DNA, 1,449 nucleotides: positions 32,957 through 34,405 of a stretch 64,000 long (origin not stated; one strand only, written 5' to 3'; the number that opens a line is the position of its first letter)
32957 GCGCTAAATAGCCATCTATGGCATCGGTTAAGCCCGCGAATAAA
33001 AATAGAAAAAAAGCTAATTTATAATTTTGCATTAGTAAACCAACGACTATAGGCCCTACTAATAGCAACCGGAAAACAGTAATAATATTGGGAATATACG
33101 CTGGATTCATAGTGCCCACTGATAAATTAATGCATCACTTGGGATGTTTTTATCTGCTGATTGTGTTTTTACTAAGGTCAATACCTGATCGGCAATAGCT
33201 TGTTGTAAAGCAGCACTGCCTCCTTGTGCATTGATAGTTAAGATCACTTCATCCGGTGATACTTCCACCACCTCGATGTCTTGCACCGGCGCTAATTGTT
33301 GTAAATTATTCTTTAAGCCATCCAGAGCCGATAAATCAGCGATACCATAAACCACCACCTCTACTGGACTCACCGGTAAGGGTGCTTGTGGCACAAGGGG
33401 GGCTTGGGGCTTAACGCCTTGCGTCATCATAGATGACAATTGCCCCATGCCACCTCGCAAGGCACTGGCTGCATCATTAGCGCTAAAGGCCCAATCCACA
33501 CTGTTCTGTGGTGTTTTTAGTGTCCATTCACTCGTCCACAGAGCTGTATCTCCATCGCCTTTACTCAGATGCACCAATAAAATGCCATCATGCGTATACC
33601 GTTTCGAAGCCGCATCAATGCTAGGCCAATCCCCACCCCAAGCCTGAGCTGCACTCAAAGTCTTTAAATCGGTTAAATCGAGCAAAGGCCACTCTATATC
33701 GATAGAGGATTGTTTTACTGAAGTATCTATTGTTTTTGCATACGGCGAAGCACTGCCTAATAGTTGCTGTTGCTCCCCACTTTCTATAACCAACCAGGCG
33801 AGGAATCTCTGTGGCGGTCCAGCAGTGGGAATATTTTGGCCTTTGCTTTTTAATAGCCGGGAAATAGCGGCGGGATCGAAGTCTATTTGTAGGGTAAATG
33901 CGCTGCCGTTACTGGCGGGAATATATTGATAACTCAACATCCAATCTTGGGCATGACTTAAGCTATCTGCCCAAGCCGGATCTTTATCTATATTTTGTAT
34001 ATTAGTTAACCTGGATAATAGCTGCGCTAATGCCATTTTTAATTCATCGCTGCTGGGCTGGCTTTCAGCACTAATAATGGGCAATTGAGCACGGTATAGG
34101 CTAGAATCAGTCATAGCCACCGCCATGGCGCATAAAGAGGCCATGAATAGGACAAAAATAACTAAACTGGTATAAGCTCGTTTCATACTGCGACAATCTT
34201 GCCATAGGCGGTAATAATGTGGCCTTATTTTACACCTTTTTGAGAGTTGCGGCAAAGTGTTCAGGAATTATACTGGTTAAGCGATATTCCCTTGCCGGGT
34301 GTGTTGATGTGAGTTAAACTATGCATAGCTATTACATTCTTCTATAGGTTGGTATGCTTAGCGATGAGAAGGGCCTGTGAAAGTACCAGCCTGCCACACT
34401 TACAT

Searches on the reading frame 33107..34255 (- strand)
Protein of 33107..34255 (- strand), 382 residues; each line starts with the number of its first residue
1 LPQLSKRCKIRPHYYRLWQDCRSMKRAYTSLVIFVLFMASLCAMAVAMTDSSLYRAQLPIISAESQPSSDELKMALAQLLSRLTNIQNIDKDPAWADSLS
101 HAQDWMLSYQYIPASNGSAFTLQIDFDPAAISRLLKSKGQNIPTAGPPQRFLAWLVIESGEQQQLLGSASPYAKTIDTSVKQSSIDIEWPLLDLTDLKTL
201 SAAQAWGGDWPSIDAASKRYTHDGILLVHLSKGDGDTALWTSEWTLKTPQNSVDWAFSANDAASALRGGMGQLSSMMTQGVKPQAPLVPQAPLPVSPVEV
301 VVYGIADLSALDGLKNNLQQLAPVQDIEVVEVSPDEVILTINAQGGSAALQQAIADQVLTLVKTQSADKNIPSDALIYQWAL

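Call 36: search_protein_families(library=pfam, proteins=[window:33107-34255:-], max_evalue=0.00001)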
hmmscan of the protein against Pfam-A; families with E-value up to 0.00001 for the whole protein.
window:33107-34255:- (382 aa): 1 family
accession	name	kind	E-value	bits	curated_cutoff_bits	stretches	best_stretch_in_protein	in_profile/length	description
PF09839.14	DUF2066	-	6.1e-39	134.2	23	1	48-277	2-228/232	Uncharacterized protein conserved in bacteria (DUF2066)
